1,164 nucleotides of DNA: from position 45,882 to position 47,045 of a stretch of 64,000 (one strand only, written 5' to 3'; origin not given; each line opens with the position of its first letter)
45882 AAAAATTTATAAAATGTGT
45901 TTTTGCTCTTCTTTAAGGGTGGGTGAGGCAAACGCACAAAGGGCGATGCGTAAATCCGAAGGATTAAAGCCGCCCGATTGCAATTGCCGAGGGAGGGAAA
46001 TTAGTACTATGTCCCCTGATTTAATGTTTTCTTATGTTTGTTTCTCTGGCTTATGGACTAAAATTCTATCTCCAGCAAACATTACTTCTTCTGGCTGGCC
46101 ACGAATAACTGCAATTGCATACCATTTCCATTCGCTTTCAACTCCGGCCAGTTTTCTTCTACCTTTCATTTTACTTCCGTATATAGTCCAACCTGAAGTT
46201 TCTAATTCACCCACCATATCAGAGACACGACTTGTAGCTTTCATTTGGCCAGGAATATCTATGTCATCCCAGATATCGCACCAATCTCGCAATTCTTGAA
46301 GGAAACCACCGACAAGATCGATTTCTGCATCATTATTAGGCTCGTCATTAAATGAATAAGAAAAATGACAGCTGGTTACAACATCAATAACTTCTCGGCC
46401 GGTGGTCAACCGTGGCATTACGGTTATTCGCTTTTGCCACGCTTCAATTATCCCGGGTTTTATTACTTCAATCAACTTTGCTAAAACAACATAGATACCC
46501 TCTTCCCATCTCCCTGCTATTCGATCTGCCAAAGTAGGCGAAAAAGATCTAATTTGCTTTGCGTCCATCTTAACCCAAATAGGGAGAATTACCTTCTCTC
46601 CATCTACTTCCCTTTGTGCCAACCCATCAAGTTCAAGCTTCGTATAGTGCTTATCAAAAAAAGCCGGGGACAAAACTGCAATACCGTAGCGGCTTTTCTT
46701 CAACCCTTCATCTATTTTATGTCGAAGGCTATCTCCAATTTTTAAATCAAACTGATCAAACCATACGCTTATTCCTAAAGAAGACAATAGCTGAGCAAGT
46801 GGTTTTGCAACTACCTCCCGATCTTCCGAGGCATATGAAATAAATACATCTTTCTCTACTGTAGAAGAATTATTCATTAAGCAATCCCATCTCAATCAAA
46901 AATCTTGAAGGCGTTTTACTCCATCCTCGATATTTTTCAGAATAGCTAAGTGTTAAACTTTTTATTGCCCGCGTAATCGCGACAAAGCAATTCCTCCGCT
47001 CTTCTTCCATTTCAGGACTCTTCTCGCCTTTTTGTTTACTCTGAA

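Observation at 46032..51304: Gabija-like gajA-gajB pair co-transcribed with a TIR-domain gene and preceded by a HEPN-like gene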

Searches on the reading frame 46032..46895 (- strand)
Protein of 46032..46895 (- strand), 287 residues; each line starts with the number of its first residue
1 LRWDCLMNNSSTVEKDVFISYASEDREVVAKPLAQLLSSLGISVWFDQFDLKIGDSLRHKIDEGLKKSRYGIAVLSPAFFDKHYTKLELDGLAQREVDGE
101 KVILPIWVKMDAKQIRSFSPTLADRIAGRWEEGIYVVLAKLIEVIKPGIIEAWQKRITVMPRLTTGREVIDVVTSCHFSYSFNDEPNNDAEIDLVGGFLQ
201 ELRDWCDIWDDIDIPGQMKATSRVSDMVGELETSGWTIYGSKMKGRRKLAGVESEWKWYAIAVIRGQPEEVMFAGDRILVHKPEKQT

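Call 3: search_protein_families(library=pfam, proteins=[window:46032-46895:-], max_evalue=0.01)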
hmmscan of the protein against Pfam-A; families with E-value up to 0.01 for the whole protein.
window:46032-46895:- (287 aa): 2 families
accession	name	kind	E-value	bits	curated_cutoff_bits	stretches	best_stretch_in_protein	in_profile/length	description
PF13676.11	TIR_2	-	2e-22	80.4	28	1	17-112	1-95/122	TIR domain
PF01582.25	TIR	-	1.3e-08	35.2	21.3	1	17-124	4-112/179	TIR domain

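Call 4: search_protein_families(library=padloc, proteins=[window:46032-46895:-], max_evalue=0.01)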
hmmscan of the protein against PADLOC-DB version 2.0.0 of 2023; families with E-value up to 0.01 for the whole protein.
window:46032-46895:- (287 aa): 15 families
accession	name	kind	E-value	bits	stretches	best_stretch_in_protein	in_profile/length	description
PDLC05062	PDC-S66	-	1.1e-51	174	1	9-127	143-261/282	-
PDLC00417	ThsB1|ThsB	-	2.8e-31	107.1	1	4-128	157-281/303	TIR-like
PDLC00424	ThsB1|ThsB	-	5.6e-18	63.6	1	15-145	102-232/234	TIR-like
PDLC02962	RT-TIR_XII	-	1.1e-15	55.5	1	10-140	341-471/478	single gene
PDLC02012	SAVED5--SAVED_TIR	-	5.9e-13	46.7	1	14-108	13-104/404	-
PDLC02961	RT-TIR_XII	-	3.5e-12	44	1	10-140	343-467/475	single gene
PDLC02421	Aga_TIR-PNTD1-PNTD2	-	1.9e-09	35.2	1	15-109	4-101/430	Class I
PDLC03957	bSEFIR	-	1.5e-08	32.9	1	7-82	32-108/412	-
PDLC00728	Effector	-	1.2e-07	29.1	1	14-65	9-59/432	TIR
PDLC02403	Aga_TIR-PNTD1-PNTD2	-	4.2e-07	27.4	1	16-133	4-123/443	Class I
PDLC00727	Effector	-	5.8e-07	26.3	1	12-77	171-236/590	TIR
PDLC00436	ThsB1|ThsB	-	0.00015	19.3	1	9-56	30-76/183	TIR-like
PDLC02013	SAVED5--SAVED_TIR_JAB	-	0.0004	17.1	1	15-60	173-221/584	-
PDLC02416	Aga_REase-TIR-PNTD1-PNTD2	-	0.00046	17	1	9-142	149-279/572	Class I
PDLC00434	ThsB1|ThsB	-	0.0011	16.1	1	14-121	138-242/396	TIR-like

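Call 9: find_homologous_proteins(query=window:46032-46895:-)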
Query window:46032-46895:- (287 aa): 1962 proteins with E <= 0.001 among 3832 candidates; the best 120 are listed.
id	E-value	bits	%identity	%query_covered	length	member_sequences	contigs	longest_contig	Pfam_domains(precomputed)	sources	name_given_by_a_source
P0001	1.3e-185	634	100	98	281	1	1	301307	PF01582.26,PF13676.12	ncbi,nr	ncbi:MAG: toll/interleukin-1 receptor domain-containing protein [Candidatus Omnitrophica bacterium]|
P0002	2.0e-175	600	94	98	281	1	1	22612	PF01582.26,PF13676.12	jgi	-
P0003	1.0e-174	598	93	98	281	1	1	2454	PF01582.26,PF13676.12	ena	-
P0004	1.8e-173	594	93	98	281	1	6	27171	PF01582.26,PF13676.12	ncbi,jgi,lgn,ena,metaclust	metaclust:\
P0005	2.4e-172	590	92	98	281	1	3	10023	PF01582.26,PF13676.12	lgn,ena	-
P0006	3.3e-164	563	88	97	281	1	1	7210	PF01582.26,PF13676.12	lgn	-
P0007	2.4e-150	518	81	98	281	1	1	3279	PF01582.26,PF13676.12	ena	-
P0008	3.9e-148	511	78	97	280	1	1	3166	PF01582.26,PF13676.12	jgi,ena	-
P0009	3.7e-147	507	77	97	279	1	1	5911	PF01582.26,PF13676.12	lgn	-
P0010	3.8e-147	507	77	97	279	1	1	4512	PF01582.26,PF13676.12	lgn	-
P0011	8.3e-146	503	78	97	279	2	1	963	PF01582.26,PF13676.12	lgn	-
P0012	3.0e-145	501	78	97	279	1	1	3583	PF01582.26,PF13676.12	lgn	-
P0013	2.8e-143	495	76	98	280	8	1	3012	PF01582.26,PF13676.12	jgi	-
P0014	4.1e-134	465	74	95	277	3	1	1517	PF01582.26,PF13676.12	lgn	-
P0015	4.2e-127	442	70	97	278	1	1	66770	PF01582.26,PF13676.12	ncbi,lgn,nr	ncbi:MAG: toll/interleukin-1 receptor domain-containing protein [Candidatus Omnitrophota bacterium]|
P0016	8.0e-127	441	69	98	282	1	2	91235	PF01582.26,PF13676.12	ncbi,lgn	-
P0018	1.3e-123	430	67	98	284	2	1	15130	PF01582.26,PF13676.12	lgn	-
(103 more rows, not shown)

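Call 11: find_related_loci(query=A1, collection=genome_contigs, flank=10000)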
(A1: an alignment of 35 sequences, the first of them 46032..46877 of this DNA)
Query A1 (281 aa) in genome_contigs; peptide patterns used: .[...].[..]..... (x = any residue, [..] = any of these).
262 stretches matched a pattern; 208 encode a relative of the query (tblastn E <= 1e-3); the best 80 are kept; 80 distinct loci.
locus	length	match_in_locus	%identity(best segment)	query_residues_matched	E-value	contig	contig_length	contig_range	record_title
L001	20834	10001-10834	56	4-280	3e-113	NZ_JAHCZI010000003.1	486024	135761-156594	Geobacter hydrogenophilus strain DSM 13691 NODE_3_length_486024_cov_240.570169, whole genome shotgun sequence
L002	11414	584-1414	57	1-276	3e-105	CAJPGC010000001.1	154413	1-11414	uncultured bacterium isolate BACT1 genome assembly, contig: CONTIG_1, whole genome shotgun sequence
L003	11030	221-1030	50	10-276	6e-82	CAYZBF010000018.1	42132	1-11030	MAG TPA_asm: uncultured bacterium isolate binchicken_co100_433 genome assembly, contig: NODE_1256_length_42132_cov_8.443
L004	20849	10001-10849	47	1-281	1e-80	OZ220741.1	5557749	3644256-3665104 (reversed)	MAG: Candidatus Latescibacterota bacterium isolate a9e09e5c-d410-47d8-823c-ef7e39eb5a37 genome assembly, chromosome: 1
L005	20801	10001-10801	47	10-270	1e-78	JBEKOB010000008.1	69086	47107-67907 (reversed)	MAG: Bacteroidota bacterium isolate SPRUCE 430 SPRUCE_430_8, whole genome shotgun sequence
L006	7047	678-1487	46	10-276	3e-75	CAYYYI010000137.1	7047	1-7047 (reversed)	MAG TPA_asm: uncultured Anaerolineaceae bacterium isolate SRP239054_co1_179 genome assembly, contig: NODE_9126_length_70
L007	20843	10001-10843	44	1-274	1e-73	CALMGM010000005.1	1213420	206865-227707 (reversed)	MAG TPA_asm: uncultured bacterium isolate SRR6284162_bin.43_CONCOCT_v1.1_MAG genome assembly, contig: ERZ795126.2, whole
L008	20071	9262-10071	40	10-276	2e-69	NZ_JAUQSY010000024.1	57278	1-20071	Hymenobacter aranciens strain ASUV-10-1 NODE_24_length_57278_cov_29.601948, whole genome shotgun sequence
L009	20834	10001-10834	41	3-272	5e-67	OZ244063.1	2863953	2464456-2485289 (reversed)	MAG: Longimicrobiales bacterium isolate c98dfb47-a974-4e0c-a8b8-e7d24a450b7a genome assembly, chromosome: 1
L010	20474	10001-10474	61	3-160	2e-64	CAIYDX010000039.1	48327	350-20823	MAG: uncultured Geobacteraceae bacterium isolate AlinenLipids_bin-4284 genome assembly, contig: bin-4284:039/419, whole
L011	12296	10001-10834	38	4-278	2e-62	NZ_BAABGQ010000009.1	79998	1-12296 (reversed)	Hymenobacter ginsengisoli strain JCM 17841 sequence09, whole genome shotgun sequence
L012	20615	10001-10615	49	10-210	2e-56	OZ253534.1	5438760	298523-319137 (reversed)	MAG: Candidatus Multivorans sp. isolate be2d7f3f-f219-46b2-8ad1-06fdd0eb2387 genome assembly, chromosome: 1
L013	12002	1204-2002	61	1-262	4e-55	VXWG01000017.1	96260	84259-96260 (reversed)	MAG: Candidatus Palauibacter irciniicola isolate SB0668_bin_12 NODE_93_length_96260_cov_25.461494, whole genome shotgun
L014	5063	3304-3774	49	5-158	5e-42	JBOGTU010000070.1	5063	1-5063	MAG: Chloroflexota bacterium isolate TC-S_metabat2.bin.472 k127_3042722, whole genome shotgun sequence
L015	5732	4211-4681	46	10-163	1e-39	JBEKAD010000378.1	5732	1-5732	MAG: Terriglobia bacterium isolate SPRUCE 104 SPRUCE_104_378, whole genome shotgun sequence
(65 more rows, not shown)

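Call 13: find_encoding_contigs(protein=P0004, flank=10000, max_places=6)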
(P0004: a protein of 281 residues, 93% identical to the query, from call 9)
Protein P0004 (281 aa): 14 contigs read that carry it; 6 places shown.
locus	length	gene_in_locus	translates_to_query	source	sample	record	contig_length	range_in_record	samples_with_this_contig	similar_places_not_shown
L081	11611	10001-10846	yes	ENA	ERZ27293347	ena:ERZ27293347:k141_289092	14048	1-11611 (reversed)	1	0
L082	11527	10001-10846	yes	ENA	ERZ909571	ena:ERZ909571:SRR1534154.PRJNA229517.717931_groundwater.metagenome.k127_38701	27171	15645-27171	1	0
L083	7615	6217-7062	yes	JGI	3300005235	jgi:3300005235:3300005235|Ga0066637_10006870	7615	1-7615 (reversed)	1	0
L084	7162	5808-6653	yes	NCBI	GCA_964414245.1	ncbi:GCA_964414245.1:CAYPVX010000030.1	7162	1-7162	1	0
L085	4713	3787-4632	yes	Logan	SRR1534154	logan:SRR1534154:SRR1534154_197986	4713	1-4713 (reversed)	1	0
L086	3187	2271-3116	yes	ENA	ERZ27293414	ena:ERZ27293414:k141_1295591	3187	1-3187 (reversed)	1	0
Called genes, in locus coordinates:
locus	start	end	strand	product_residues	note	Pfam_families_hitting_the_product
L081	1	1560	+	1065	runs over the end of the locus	PF13091:PLDc_2, PF00270:DEAD (faint), PF04851:ResIII (faint), PF00176:SNF2-rel_dom, PF00271:Helicase_C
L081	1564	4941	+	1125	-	PF02384:N6_Mtase (faint), PF20473:MmeI_Mtase, PF07669:Eco57I, PF12950:TaqI_C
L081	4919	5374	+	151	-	PF06094:GGACT, PF13772:AIG2_2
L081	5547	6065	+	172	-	-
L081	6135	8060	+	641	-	PF02463:SMC_N, PF11398:DUF2813, PF13175:AAA_15, PF13476:AAA_23, PF13555:AAA_29 (weak), PF13304:AAA_21, PF20469:OLD-like_TOPRIM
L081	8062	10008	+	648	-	PF00580:UvrD-helicase, PF13245:AAA_19, PF01443:Viral_helicase1 (faint), PF13361:UvrD_C, PF13538:UvrD_C_2 (faint)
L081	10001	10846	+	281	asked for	PF01582:TIR, PF13676:TIR_2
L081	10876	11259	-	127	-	-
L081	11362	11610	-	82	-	?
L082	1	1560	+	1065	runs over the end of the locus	PF04851:ResIII (faint), PF13091:PLDc_2, PF00270:DEAD (faint), PF00176:SNF2-rel_dom, PF00271:Helicase_C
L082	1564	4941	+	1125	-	PF02384:N6_Mtase (faint), PF20473:MmeI_Mtase, PF07669:Eco57I, PF12950:TaqI_C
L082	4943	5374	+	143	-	PF06094:GGACT, PF13772:AIG2_2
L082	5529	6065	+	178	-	-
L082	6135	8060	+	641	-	PF02463:SMC_N, PF11398:DUF2813, PF13175:AAA_15, PF13476:AAA_23, PF13555:AAA_29 (weak), PF13304:AAA_21, PF20469:OLD-like_TOPRIM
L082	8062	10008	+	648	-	PF00580:UvrD-helicase, PF13245:AAA_19, PF01443:Viral_helicase1 (faint), PF13361:UvrD_C, PF13538:UvrD_C_2 (faint)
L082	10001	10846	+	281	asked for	PF01582:TIR, PF13676:TIR_2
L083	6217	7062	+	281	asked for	PF01582:TIR, PF13676:TIR_2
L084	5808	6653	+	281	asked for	PF01582:TIR, PF13676:TIR_2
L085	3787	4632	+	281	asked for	PF01582:TIR, PF13676:TIR_2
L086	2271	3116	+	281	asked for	PF01582:TIR, PF13676:TIR_2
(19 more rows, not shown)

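Call 14: find_encoding_contigs(protein=P0002, flank=10000, max_places=3)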
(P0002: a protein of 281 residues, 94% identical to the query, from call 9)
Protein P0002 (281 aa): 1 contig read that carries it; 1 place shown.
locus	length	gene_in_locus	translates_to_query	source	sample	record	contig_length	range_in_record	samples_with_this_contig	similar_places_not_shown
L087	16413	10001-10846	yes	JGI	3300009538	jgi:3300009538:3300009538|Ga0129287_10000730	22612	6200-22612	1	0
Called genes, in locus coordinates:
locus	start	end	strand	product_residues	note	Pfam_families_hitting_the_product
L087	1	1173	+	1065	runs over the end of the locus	PF04851:ResIII (faint), PF13091:PLDc_2, PF00270:DEAD (faint), PF00176:SNF2-rel_dom, PF00271:Helicase_C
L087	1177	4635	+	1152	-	PF02384:N6_Mtase (faint), PF20473:MmeI_Mtase (faint), PF07669:Eco57I, PF12950:TaqI_C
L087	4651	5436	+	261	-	-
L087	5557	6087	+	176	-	-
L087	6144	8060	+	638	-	PF02463:SMC_N, PF11398:DUF2813, PF13175:AAA_15, PF13476:AAA_23, PF13555:AAA_29 (weak), PF13304:AAA_21, PF20469:OLD-like_TOPRIM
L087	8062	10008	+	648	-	PF00580:UvrD-helicase, PF13245:AAA_19, PF01443:Viral_helicase1 (faint), PF13361:UvrD_C, PF13538:UvrD_C_2 (faint)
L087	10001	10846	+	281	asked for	PF01582:TIR, PF13676:TIR_2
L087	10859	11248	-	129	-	-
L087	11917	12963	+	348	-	PF00535:Glycos_transf_2, PF10111:Glyco_tranf_2_2, PF13641:Glyco_tranf_2_3, PF13632:Glyco_trans_2_3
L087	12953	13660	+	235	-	PF13489:Methyltransf_23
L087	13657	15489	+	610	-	PF13231:PMT_2 (weak), PF13424:TPR_12, PF00515:TPR_1, PF13414:TPR_11, PF00515:TPR_1, PF07719:TPR_2, PF13181:TPR_8, PF13414:TPR_11, +15 more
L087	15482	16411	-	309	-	?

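Call 15: find_encoding_contigs(protein=P0015, flank=10000, max_places=3)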
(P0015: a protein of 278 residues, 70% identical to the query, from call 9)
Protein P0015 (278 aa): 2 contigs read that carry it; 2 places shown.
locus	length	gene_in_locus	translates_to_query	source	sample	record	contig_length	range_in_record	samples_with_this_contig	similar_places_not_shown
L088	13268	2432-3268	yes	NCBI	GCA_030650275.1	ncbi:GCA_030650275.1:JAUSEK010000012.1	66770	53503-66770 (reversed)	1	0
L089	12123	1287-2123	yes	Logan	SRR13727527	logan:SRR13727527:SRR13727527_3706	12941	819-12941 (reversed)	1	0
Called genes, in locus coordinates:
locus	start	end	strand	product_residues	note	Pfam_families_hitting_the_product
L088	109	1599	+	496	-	PF13166:AAA_13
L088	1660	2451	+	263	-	PF14355:Abi_C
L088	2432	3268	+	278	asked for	PF01582:TIR, PF13676:TIR_2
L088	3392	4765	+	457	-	PF04326:SLFN_AlbA_2, PF13749:HATPase_c_4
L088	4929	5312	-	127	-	-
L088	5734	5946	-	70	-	PF09720:Unstab_antitox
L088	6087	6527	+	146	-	-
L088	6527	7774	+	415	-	PF07690:MFS_1, PF13347:MFS_2 (weak)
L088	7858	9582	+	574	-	PF07244:POTRA (faint), PF08479:POTRA_2, PF03865:ShlB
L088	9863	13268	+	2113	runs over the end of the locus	PF05860:TPS, PF12951:PATR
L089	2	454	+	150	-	?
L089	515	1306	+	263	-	PF14355:Abi_C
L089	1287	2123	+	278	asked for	PF01582:TIR, PF13676:TIR_2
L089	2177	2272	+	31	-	-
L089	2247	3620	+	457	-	PF04326:SLFN_AlbA_2, PF13749:HATPase_c_4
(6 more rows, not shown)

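Call 18: search_protein_families(library=pfam, proteins=[L007:8901-10001:+, L008:5674-9117:+, L009:6753-9647:+, L005:7188-8840:+, L011:9377-9952:+, L008:10092-10667:+, L004:8793-9542:+, L001:11058-12728:+, L010:11654-13234:+, L011:7637-9007:+], max_evalue=0.001)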
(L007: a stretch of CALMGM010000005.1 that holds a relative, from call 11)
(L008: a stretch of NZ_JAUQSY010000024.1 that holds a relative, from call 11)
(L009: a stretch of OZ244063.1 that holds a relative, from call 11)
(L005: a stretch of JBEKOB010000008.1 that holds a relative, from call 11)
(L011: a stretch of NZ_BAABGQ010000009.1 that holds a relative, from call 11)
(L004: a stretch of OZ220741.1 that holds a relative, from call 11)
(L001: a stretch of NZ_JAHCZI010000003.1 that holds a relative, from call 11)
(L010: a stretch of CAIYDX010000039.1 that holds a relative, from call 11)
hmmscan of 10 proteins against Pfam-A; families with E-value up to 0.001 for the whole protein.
L007:8901-10001:+ (366 aa): 2 families
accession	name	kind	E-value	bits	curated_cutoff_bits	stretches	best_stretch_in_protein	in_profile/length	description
PF01844.29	HNH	-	0.00012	22.6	21.4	1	19-60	1-44/47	HNH endonuclease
PF14279.12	HNH_5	-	0.00047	20.5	27.5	1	19-62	1-45/56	HNH endonuclease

L008:5674-9117:+ (1147 aa): 1 family
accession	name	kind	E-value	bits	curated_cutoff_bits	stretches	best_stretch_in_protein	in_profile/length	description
PF10145.14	PhageMin_Tail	-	1.3e-10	42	33.2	1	165-366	5-201/201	Phage-related minor tail protein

L009:6753-9647:+ (964 aa): 2 families
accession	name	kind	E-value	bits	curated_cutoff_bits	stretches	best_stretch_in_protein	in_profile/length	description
PF04851.21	ResIII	-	1.2e-14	54.9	22.5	1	171-375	21-163/164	Type III restriction enzyme, res subunit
PF00270.35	DEAD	-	1.9e-06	28.2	26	1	177-238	18-77/167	DEAD/DEAH box helicase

L005:7188-8840:+ (550 aa): 5 families
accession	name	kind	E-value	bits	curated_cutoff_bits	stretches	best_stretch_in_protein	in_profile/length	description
PF18733.6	HEPN_LA2681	-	4.2e-47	160.6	27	1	320-519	7-201/204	LA2681-like HEPN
PF13181.12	TPR_8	-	2.2e-05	24.7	25.7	1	152-184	1-33/34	Tetratricopeptide repeat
PF00515.34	TPR_1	-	3.6e-05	23.8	27.8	1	152-185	1-34/34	Tetratricopeptide repeat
PF13424.12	TPR_12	-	0.00015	22.3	30.1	0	151-186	2-42/77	Tetratricopeptide repeat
PF18730.6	HEPN_Cthe2314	-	0.0002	21.8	27.1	1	377-432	51-108/174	Cthe_2314-like HEPN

L011:9377-9952:+ (191 aa): 0 families

L008:10092-10667:+ (191 aa): 1 family
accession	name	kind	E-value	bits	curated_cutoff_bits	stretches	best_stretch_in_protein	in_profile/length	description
PF00239.26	Resolvase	-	2e-30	106.3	23.3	1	3-146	1-142/145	Resolvase, N terminal domain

L004:8793-9542:+ (249 aa): 1 family
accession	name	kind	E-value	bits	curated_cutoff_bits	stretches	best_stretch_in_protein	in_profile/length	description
PF02151.25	UVR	-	2.6e-07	30.6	21.5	1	216-245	6-35/36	UvrB/uvrC motif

L001:11058-12728:+ (556 aa): 0 families

L010:11654-13234:+ (526 aa): 4 families
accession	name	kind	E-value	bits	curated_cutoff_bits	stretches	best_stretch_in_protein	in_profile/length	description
PF13671.12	AAA_33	-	3.5e-25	89.4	27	1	346-496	1-143/143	AAA domain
PF01202.28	SKI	-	1.7e-08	35.2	22.1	1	353-482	1-116/159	Shikimate kinase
PF13238.12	AAA_18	-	8.7e-08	33.1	29.4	1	350-474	4-114/128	AAA domain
PF13207.12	AAA_17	-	5.6e-06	27.1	27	1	351-477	2-128/136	AAA domain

L011:7637-9007:+ (456 aa): 2 families
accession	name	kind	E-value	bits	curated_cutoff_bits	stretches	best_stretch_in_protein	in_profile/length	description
PF18818.7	MPTase-PolyVal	-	1.8e-35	122.2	27.5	1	168-299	2-125/126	Zincin-like metallopeptidase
PF08401.16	ArdcN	-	2.1e-32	112.4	22.6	1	35-142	2-123/123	N-terminal domain of anti-restriction factor ArdC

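Call 41: predict_structure(alignment_id=A1)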
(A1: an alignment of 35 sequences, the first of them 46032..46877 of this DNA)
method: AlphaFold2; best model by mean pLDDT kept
length: 281 residues; sequences in the alignment: 35
mean_pLDDT: 81.4   pTM: 0.55
mean pLDDT of the five models: 81.4, 80.6, 80.5, 80.2, 79.4
residues with pLDDT >= 90: 98; 70-90: 121; 50-70: 48; < 50: 14
segments of 3 or more residues with pLDDT < 50: 1-5, 42-47, 279-281
pLDDT, mean of each block of 10 residues (from residue 1): 53 82 84 81 49 65 83 71 66 75 85 71 79 83 65 93 95 93 96 95 94 97 97 94 86 96 86 72 37
secondary structure, 60 per line:
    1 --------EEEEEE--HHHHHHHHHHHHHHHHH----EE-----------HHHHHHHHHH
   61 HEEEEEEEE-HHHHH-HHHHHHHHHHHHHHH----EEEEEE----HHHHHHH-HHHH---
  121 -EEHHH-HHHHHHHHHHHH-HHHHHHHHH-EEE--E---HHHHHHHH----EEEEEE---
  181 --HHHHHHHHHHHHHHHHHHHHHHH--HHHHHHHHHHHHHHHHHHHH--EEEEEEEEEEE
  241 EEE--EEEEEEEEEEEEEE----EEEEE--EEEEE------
elements in order: E9-14 H17-33 H51-61 E62-69 H71-75 H77-91 E96-101 H106-112 H114-117 H128-139 H141-149 E151-153 H160-167 E172-177 H183-205 H208-227 E230-243 E246-259 E264-268 E271-275
